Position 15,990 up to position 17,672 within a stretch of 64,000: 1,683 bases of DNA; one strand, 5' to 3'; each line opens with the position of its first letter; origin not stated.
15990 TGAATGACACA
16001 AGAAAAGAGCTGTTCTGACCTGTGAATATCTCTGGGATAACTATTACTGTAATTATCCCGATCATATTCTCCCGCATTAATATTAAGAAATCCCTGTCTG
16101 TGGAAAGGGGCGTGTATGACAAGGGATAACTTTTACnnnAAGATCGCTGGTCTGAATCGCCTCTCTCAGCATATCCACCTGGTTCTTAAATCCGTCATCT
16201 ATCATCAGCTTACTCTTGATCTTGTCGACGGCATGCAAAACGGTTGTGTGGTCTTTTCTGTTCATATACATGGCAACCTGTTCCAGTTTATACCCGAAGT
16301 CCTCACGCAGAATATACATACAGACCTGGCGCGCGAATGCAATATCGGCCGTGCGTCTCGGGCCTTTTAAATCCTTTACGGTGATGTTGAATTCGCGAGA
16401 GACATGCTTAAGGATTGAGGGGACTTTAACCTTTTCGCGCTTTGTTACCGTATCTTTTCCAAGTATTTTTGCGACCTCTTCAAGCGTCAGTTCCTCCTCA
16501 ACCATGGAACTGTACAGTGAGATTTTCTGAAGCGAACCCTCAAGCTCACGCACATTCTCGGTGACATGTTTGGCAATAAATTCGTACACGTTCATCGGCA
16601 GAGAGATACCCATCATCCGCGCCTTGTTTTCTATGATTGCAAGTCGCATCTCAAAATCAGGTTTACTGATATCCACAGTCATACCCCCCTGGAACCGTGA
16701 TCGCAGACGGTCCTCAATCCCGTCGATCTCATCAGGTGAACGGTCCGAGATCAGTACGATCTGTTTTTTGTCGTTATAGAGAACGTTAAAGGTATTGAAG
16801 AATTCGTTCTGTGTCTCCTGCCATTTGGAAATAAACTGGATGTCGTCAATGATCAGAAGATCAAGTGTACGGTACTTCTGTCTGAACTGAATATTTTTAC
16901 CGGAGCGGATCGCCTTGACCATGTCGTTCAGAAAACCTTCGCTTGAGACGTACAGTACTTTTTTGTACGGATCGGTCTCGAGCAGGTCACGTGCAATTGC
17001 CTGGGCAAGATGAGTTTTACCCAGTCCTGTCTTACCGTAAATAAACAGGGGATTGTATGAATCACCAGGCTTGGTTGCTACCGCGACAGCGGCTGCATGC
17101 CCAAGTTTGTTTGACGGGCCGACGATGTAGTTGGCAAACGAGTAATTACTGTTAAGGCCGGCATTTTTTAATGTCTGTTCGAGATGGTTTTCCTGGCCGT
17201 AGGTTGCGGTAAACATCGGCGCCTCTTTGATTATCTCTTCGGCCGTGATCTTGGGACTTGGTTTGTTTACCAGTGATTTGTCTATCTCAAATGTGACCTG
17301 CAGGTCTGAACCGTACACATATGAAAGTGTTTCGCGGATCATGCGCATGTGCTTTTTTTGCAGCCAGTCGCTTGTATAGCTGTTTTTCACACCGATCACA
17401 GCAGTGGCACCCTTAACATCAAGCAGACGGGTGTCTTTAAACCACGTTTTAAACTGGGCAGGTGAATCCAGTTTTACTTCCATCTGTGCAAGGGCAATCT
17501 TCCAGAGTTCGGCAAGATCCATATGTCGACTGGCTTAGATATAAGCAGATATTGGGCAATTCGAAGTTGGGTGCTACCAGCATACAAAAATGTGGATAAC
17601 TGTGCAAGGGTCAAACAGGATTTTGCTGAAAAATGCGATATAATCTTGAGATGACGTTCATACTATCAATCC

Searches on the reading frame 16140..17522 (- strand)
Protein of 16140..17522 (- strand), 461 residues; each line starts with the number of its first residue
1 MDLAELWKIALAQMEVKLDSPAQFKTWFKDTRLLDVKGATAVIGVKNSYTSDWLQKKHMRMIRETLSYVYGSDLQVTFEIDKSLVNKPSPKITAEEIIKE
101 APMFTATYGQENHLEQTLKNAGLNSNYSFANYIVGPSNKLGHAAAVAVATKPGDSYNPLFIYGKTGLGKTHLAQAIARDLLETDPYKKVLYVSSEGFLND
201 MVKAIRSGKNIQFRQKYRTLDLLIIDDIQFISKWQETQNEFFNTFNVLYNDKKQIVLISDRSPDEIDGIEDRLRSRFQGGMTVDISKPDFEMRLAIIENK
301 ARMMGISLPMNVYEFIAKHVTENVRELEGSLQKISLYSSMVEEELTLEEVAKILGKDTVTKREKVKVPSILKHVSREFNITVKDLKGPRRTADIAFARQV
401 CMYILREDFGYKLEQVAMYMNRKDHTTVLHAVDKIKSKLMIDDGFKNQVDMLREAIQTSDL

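Call 65: search_protein_families(library=pfam, proteins=[window:16140-17522:-], max_evalue=0.0001)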
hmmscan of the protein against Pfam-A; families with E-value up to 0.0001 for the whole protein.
window:16140-17522:- (461 aa): 8 families
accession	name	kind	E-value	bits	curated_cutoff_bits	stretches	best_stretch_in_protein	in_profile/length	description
PF00308.24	Bac_DnaA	-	1.4e-63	214.3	23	1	123-284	1-162/162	Bacterial DnaA ATPAse domain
PF08299.17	Bac_DnaA_C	-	5.9e-23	81.1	31.5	1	369-435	3-69/69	Bacterial dnaA protein helix-turn-helix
PF01695.23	IstB_IS21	-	3e-11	43.7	24.1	1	159-263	95-196/238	IstB-like ATP binding protein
PF11638.13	DnaA_N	-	5.9e-09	35.9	24.6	1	5-67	2-64/65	DnaA N-terminal domain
PF00004.35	AAA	-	1.9e-07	32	21.2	1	160-278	2-124/131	ATPase family associated with various cellular activities (AAA)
PF13173.12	AAA_14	-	1.8e-06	28.4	27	1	157-245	3-88/129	AAA domain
PF13401.12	AAA_22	-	7.2e-06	26.8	27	0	158-257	7-118/130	AAA domain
PF01637.24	ATPase_2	-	2.8e-05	24.5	33.2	0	155-260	19-117/225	ATPase domain predominantly from Archaea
